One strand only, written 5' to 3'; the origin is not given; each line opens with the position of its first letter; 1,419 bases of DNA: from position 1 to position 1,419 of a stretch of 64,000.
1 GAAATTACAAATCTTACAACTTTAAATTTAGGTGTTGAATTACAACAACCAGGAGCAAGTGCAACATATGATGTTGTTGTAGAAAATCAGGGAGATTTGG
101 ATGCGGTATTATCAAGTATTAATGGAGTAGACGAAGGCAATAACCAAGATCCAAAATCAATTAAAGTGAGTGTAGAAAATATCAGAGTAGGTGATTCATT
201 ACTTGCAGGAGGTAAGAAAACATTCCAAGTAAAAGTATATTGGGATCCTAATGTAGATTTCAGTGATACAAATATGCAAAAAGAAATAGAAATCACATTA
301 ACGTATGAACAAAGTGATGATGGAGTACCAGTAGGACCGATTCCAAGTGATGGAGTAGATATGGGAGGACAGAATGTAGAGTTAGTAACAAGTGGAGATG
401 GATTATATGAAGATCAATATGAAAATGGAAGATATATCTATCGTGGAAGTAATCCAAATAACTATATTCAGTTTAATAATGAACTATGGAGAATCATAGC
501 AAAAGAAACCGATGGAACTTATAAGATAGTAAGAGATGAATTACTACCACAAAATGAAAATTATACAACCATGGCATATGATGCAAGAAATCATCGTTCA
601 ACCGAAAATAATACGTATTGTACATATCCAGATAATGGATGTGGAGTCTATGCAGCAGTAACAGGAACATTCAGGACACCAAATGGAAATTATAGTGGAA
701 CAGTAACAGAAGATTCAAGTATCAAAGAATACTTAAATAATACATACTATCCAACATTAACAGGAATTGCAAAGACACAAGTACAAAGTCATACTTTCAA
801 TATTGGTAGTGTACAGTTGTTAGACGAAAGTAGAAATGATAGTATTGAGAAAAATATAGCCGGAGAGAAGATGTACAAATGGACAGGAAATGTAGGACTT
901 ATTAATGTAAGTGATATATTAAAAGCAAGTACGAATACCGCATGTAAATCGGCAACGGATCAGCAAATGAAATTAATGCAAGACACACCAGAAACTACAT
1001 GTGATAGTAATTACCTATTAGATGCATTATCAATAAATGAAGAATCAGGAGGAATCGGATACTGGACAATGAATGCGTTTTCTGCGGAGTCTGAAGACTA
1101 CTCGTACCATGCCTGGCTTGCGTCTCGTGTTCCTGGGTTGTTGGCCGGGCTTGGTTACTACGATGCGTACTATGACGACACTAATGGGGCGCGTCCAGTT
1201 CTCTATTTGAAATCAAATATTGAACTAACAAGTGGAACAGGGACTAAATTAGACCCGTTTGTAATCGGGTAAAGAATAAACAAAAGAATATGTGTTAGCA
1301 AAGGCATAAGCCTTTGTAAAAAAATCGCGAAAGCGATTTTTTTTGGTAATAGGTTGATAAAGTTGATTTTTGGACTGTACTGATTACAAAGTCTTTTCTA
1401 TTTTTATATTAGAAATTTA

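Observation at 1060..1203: Adenine-stripped, GC-shifted patch at the 3' end of a surface-protein gene: candidate DGR variable region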

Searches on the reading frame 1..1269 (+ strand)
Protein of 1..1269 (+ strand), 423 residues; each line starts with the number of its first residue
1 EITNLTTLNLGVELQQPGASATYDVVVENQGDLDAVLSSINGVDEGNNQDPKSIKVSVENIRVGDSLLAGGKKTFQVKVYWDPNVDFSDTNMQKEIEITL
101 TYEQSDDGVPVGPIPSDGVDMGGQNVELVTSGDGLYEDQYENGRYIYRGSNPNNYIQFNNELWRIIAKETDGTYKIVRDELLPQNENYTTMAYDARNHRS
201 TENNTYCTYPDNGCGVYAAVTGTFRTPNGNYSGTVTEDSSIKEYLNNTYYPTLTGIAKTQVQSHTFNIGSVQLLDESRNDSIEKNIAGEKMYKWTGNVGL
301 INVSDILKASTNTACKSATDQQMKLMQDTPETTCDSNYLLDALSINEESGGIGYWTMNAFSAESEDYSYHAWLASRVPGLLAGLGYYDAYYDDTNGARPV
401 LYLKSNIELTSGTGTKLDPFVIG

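Call 13: search_protein_families(library=pfam, proteins=[window:1-1269:+], max_evalue=1)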
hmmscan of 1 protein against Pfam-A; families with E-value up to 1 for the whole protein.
window:1-1269:+ (423 aa): 1 family
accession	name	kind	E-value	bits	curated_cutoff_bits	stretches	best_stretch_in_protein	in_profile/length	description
PF19789.6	DUF6273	-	0.059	13.7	23.5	1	237-404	34-171/172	Domain of unknown function (DUF6273)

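Call 14: find_homologous_proteins(query=window:1-1269:+, max_evalue=0.001)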
Query window:1-1269:+ (423 aa): 1992 proteins with E <= 0.001 among 8000 candidates; the best 120 are listed.
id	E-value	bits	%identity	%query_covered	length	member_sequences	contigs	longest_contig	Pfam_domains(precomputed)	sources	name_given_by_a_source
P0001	9.2e-226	768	81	100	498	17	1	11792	-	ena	-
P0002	3.2e-223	759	83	100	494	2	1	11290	-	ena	-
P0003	9.1e-223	758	83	100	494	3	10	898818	-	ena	-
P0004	2.7e-221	753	80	100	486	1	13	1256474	-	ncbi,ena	-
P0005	4.5e-221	752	80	100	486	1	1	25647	-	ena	-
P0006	9.6e-221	751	82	100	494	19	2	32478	-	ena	-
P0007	1.5e-220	751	80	100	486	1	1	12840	-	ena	-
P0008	5.2e-220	749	81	100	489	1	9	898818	-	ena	-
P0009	1.1e-219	748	80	100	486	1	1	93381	-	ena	-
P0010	5.3e-219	746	81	100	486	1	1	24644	-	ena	-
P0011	2.6e-218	743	82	100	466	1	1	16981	-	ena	-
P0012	3.3e-218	743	81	100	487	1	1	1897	-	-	-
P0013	5.0e-218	742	81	100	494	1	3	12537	-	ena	-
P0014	8.2e-218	742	79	100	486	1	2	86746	-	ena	-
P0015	1.0e-217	741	81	100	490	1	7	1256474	-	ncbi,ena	-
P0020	1.2e-215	734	84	100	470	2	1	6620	-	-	-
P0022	4.7e-214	729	80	99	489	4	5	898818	-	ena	-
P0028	2.3e-212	724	79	100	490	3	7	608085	-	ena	-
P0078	6.7e-208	709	76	100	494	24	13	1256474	-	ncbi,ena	-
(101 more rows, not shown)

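Call 19: find_encoding_contigs(protein=P0004, flank=10000, max_places=6)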
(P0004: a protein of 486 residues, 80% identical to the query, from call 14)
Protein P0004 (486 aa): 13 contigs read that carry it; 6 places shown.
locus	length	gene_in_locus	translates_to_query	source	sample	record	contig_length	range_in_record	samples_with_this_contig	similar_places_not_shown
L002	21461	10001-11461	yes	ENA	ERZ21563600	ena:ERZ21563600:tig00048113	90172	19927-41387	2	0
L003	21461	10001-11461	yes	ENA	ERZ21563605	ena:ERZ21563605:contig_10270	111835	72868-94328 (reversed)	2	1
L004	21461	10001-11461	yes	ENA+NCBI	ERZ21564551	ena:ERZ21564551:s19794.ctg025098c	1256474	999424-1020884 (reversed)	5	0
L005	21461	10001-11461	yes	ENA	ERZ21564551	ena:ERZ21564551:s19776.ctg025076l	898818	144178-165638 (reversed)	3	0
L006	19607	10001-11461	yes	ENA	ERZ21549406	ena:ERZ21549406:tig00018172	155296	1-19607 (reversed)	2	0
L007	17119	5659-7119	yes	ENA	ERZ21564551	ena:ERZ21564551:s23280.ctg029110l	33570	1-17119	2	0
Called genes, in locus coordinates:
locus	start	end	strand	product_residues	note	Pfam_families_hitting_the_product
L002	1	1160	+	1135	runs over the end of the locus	PF01855:POR_N, PF17147:PFOR_II, PF01558:POR, PF13187:Fer4_9 (faint), PF00037:Fer4 (faint), PF12837:Fer4_6 (faint), PF12838:Fer4_7, PF02775:TPP_enzyme_C, +3 more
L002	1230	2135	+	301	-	-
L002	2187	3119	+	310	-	-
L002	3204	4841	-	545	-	PF17425:Arylsulfotran_N, PF05935:Arylsulfotrans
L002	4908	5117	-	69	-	PF14098:SSPI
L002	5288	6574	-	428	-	-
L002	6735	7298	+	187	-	PF04011:LemA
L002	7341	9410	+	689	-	PF09972:DUF2207, PF20990:DUF2207_C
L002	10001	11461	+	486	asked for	-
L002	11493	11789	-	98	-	-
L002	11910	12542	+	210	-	PF02390:Methyltransf_4, PF13847:Methyltransf_31 (weak)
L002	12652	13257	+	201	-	-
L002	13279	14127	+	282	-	-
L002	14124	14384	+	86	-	-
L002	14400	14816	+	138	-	PF12732:YtxH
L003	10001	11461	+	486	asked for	-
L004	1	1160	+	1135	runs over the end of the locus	PF01855:POR_N, PF17147:PFOR_II, PF01558:POR, PF13187:Fer4_9 (faint), PF00037:Fer4 (faint), PF12837:Fer4_6 (faint), PF12838:Fer4_7 (weak), PF02775:TPP_enzyme_C, +3 more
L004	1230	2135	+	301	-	-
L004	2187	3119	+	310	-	-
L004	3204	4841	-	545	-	PF17425:Arylsulfotran_N, PF05935:Arylsulfotrans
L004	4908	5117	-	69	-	PF14098:SSPI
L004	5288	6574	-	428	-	-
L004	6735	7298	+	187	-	PF04011:LemA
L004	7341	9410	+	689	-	PF09972:DUF2207, PF20990:DUF2207_C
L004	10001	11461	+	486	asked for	-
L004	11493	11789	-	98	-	-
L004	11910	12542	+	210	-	PF02390:Methyltransf_4, PF13847:Methyltransf_31 (weak)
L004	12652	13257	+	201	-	-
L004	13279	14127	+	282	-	-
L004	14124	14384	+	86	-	-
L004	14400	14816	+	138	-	PF12732:YtxH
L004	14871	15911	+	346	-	-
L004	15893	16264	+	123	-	-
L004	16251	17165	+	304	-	PF02899:Phage_int_SAM_1, PF13102:Phage_int_SAM_5, PF13495:Phage_int_SAM_4 (weak), PF00589:Phage_integrase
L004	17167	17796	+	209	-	PF00265:TK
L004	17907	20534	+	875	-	PF01326:PPDK_N, PF00391:PEP-utilizers, PF02896:PEP-utilizers_C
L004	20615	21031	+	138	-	PF07963:N_methyl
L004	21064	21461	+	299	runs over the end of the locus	PF00294:PfkB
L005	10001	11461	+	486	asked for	-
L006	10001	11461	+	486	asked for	-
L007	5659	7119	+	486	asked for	-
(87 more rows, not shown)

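Call 20: search_protein_families(library=pfam, proteins=[L004:14871-15911:+, L004:15893-16264:+, L004:12652-13257:+, L004:13279-14127:+, L004:14124-14384:+, L004:11493-11789:-, L004:5288-6574:-], max_evalue=0.1)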
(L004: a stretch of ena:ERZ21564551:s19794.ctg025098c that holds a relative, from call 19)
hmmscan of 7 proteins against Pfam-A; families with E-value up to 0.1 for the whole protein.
L004:14871-15911:+ (346 aa): 2 families
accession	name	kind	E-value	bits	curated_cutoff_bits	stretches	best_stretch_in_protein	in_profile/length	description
PF07240.16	Turandot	-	0.024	15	27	1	154-194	4-47/80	Stress-inducible humoral factor Turandot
PF04938.17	SIP1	-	0.083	13.1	27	0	171-276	45-147/215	Survival motor neuron (SMN) interacting protein 1 (SIP1)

L004:15893-16264:+ (123 aa): 8 families
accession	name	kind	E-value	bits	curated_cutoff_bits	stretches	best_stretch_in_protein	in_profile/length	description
PF20074.4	DUF6470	-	0.0042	17.1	28.9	1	41-101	29-89/178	Family of unknown function (DUF6470)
PF15003.11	HAUS2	-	0.012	15.8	27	1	13-87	68-142/191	HAUS augmin-like complex subunit 2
PF04659.18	Arch_fla_DE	-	0.028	14.8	21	1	15-62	39-84/96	Archaeal flagella protein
PF19191.5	HEF_HK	-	0.029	15.3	24.1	1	31-68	19-56/67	HEF_HK domain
PF10186.14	ATG14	-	0.033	13.7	33.2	1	9-95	45-133/347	Vacuolar sorting 38 and autophagy-related subunit 14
PF01986.22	DUF123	-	0.048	14.6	25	1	27-98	15-80/95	Domain of unknown function DUF123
PF03841.19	SelA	-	0.056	12.9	22.8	1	12-92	246-326/367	L-seryl-tRNA selenium transferase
PF06584.18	DIRP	-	0.075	13.6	27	1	6-65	21-79/108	DIRP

L004:12652-13257:+ (201 aa): 0 families

L004:13279-14127:+ (282 aa): 0 families

L004:14124-14384:+ (86 aa): 4 families
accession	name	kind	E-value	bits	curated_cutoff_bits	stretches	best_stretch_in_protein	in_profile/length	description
PF10233.14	Cg6151-P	-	0.014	16.1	29.2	1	4-45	23-64/113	Uncharacterized conserved protein CG6151-P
PF06103.16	DUF948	-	0.018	15.7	37.2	1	33-69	52-88/89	Bacterial protein of unknown function (DUF948)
PF02790.20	COX2_TM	-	0.043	14.4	22.8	1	1-58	16-73/88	Cytochrome C oxidase subunit II, transmembrane domain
PF14584.11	DUF4446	-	0.047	14.1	27.4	1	12-71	2-60/150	Protein of unknown function (DUF4446)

L004:11493-11789:- (98 aa): 12 families
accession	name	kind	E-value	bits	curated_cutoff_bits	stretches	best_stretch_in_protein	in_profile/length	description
PF06667.17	PspB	-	0.0043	17.5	25.6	1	52-87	32-68/73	Phage shock protein B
PF10046.14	BLOC1_2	-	0.0062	17.3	33.4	1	52-84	50-82/96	Biogenesis of lysosome-related organelles complex-1 subunit 2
PF24590.1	DUF7615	-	0.0069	17.3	27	1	48-94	53-100/106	Domain of unknown function (DUF7615)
PF24627.1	PUMA_CC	-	0.0077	16.7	30.1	1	52-85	35-68/74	PUMA coiled-coil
PF08287.16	DASH_Spc19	-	0.011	16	26.3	1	44-93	58-107/155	Spc19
PF06053.17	DUF929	-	0.018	15.1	24.6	1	30-84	149-204/205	Domain of unknown function (DUF929)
PF18504.6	Csm1_N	-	0.031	15.1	26.3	1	48-82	29-63/70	Csm1 N-terminal domain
PF25600.1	TRIM_CC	-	0.035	14.4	30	1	53-95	57-99/142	TRIM protein coiled-coil region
PF12097.14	DUF3573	-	0.035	13.4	26.6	1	45-89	25-72/383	Protein of unknown function (DUF3573)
PF08702.15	Fib_alpha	-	0.063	13.9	29.9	1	52-86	94-128/143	Fibrinogen alpha/beta chain family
PF10779.14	XhlA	-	0.071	13.7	34.7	1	52-85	3-36/67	Haemolysin XhlA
PF23991.1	DUF7310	-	0.097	13.6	40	0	55-83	25-53/83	Coiled-coil region of unknown function (DUF7310)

L004:5288-6574:- (428 aa): 8 families
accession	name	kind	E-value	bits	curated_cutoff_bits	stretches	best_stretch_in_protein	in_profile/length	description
PF13518.12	HTH_28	-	0.00054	20.4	25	1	14-59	3-47/52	Helix-turn-helix domain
PF13565.12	HTH_32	-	0.0046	17.9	33.7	1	45-115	6-73/73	Homeodomain-like domain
PF21955.1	CarG-like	-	0.017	15.7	28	0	57-115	23-81/144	Carbapenem resistance protein CarG-like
PF13384.12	HTH_23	-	0.023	14.9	24.6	1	26-55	19-48/50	Homeodomain-like domain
PF08279.18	HTH_11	-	0.038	14.3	25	0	24-54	15-46/55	HTH domain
PF01498.24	HTH_Tnp_Tc3_2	-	0.04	14.6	31.5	1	87-137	12-61/72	Transposase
PF13683.12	rve_3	-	0.064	13.5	26.5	0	250-299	9-55/67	Integrase core domain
PF13551.12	HTH_29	-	0.08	13.5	28.1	0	23-59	11-47/64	Winged helix-turn helix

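Call 23: find_encoding_contigs(protein=P0078, flank=10000, max_places=10)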
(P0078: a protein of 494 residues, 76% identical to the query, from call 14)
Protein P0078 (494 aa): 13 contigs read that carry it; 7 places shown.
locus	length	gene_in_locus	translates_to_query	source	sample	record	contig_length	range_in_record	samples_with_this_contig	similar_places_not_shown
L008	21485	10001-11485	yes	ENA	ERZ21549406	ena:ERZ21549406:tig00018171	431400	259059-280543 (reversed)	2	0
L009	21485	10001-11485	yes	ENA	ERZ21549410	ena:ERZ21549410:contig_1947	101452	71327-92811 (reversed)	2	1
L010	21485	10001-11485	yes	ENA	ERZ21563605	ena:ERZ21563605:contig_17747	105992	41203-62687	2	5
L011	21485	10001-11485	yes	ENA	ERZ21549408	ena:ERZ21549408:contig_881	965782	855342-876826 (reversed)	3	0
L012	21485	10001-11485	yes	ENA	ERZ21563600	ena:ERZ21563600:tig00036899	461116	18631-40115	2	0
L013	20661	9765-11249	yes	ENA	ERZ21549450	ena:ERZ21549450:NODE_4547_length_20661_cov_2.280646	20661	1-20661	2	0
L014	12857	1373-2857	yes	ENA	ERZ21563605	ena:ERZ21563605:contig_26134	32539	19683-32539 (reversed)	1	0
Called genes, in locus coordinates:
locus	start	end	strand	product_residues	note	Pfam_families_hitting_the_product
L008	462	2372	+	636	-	PF02518:HATPase_c, PF00204:DNA_gyraseB, PF01751:Toprim, PF00986:DNA_gyraseB_C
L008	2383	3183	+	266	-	-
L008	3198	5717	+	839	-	PF00521:DNA_topoisoIV, PF03989:DNA_gyraseA_C (weak)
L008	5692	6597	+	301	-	-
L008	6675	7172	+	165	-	-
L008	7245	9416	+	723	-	PF09371:Tex_N, PF22706:Tex_central_region, PF16921:Tex_YqgF, PF14635:HHH_7, PF12836:HHH_3, PF17674:HHH_9, PF00575:S1, PF23459:S1_RRP5, +1 more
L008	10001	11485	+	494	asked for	-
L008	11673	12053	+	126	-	PF07811:TadE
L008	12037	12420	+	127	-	-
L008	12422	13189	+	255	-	PF00448:SRP54 (faint), PF07015:VirC1 (faint), PF10609:ParA, PF13614:AAA_31, PF01656:CbiA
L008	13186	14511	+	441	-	PF27713:UCP018868 (faint), PF00437:T2SSE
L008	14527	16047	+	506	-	PF16403:Bact_surface_Ig-like, PF00482:T2SSF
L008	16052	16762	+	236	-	PF00482:T2SSF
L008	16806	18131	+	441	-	PF01225:Mur_ligase, PF08245:Mur_ligase_M, PF02875:Mur_ligase_C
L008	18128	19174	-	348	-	-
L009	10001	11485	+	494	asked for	-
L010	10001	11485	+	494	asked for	-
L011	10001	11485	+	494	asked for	-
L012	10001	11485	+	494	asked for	-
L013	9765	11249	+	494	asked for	-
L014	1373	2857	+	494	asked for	-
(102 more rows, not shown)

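Call 34: search_protein_families(library=ncbifam, proteins=[window:1-1269:+], max_evalue=0.01)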
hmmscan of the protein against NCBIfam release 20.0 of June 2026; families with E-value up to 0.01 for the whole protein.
window:1-1269:+ (423 aa): 0 families

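Call 47: predict_structure(alignment_id=A1)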
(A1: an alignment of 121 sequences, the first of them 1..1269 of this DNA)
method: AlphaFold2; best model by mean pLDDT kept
length: 423 residues; sequences in the alignment: 121
mean_pLDDT: 38.2   pTM: 0.23
mean pLDDT of the five models: 38.2, 34.5, 32.3, 32.0, 31.2
residues with pLDDT >= 90: 0; 70-90: 0; 50-70: 67; < 50: 356
segments of 3 or more residues with pLDDT < 50: 1-13, 28-54, 58-75, 85-135, 138-141, 183-198, 203-326, 330-423
pLDDT, mean of each block of 10 residues (from residue 1): 37 50 49 42 27 45 39 48 49 31 31 25 26 44 53 56 60 59 39 40 43 30 37 37 43 41 28 26 24 24 29 34 48 40 41 34 31 40 35 24 30 35 31
secondary structure, 60 per line:
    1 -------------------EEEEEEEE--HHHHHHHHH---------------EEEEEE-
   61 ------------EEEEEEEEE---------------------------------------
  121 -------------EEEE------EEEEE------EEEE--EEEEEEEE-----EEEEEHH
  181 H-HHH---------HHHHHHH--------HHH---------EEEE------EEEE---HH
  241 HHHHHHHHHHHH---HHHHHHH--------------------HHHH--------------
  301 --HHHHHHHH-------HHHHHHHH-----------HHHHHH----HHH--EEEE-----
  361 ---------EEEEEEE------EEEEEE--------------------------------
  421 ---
elements in order: E20-27 H30-38 E54-59 E73-81 E134-137 E144-148 E155-158 E161-168 E174-178 H195-201 E222-225 E232-235 H239-252 H256-262 H283-286 H303-310 H318-325 H337-342 E352-355 E370-376 E383-388

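Call 48: search_solved_structures(query=A1, max_evalue=10, show_alignments=2)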
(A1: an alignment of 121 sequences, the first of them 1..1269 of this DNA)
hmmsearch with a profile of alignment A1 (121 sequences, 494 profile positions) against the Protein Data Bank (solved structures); distinct sequences matched with E-value up to 10: 0.

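Call 53: search_protein_families(library=pfam, alignment_id=A3, max_evalue=0.1)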
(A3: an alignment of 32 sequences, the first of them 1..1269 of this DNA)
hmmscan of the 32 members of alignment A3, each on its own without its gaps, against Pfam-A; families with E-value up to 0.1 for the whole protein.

A. member 1, window:1-1269:+ (423 aa): 1 family
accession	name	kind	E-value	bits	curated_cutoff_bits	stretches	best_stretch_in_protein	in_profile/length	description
PF19789.6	DUF6273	-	0.059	13.7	23.5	1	237-404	34-171/172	Domain of unknown function (DUF6273)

B. families by the number of members that match (of 32 scanned): 2 families
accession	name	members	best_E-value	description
PF19789.6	DUF6273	24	1.3e-06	Domain of unknown function (DUF6273)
PF11987.13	IF-2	1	0.023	Translation-initiation factor 2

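Call 62: find_encoding_contigs(protein=P0020, flank=8000, max_places=6)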
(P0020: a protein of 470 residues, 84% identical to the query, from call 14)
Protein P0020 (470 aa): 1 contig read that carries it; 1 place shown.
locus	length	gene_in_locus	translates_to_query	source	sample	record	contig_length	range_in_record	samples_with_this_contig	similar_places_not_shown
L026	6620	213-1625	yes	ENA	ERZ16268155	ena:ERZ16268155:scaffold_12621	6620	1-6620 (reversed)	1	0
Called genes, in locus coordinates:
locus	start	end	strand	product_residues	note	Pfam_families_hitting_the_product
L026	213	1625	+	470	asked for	-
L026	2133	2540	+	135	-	-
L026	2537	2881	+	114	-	PF22296:bAvd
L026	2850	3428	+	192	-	PF00078:RVT_1 (weak)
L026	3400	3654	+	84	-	-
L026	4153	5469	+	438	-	PF00078:RVT_1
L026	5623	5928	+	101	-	-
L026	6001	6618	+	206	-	?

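Call 63: find_encoding_contigs(protein=P0012, flank=8000, max_places=6)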
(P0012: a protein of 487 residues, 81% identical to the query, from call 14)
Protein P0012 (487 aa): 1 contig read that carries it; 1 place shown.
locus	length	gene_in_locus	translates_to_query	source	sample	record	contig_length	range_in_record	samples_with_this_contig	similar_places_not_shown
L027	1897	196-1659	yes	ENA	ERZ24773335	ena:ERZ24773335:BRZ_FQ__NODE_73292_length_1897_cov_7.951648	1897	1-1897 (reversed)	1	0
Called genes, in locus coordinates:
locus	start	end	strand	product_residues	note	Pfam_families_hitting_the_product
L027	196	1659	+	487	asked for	-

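Call 80: list_cluster_members(proteins=[P0001, P0006, P0078, P0022, P0028])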
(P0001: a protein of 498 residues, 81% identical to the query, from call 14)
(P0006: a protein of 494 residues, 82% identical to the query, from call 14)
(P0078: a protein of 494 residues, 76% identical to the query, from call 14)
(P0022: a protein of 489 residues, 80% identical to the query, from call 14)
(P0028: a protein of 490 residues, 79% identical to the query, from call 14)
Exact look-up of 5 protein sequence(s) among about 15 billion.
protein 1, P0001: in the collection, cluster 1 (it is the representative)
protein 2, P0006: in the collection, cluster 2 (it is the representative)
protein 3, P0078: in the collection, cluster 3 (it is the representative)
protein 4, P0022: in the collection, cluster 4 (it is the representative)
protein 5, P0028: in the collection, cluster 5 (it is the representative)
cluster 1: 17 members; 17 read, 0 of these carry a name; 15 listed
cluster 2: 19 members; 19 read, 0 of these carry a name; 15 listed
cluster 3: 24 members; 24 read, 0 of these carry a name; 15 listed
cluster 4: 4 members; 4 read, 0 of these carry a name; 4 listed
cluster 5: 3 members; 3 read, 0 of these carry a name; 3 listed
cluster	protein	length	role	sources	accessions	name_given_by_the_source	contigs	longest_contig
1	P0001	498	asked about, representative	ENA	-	-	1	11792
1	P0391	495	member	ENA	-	-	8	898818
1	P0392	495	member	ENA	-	-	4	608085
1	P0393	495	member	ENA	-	-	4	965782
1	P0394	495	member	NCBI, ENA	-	-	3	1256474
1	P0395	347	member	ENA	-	-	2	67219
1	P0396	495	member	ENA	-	-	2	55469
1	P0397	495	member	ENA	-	-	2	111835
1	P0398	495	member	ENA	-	-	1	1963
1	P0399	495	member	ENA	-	-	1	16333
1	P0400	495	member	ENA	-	-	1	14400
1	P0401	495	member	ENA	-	-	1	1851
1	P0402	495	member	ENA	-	-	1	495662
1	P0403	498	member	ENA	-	-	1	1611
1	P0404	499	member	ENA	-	-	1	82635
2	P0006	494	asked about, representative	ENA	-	-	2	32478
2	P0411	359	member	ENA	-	-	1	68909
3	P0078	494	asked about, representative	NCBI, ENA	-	-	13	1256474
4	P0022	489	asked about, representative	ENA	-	-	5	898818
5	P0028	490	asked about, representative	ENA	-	-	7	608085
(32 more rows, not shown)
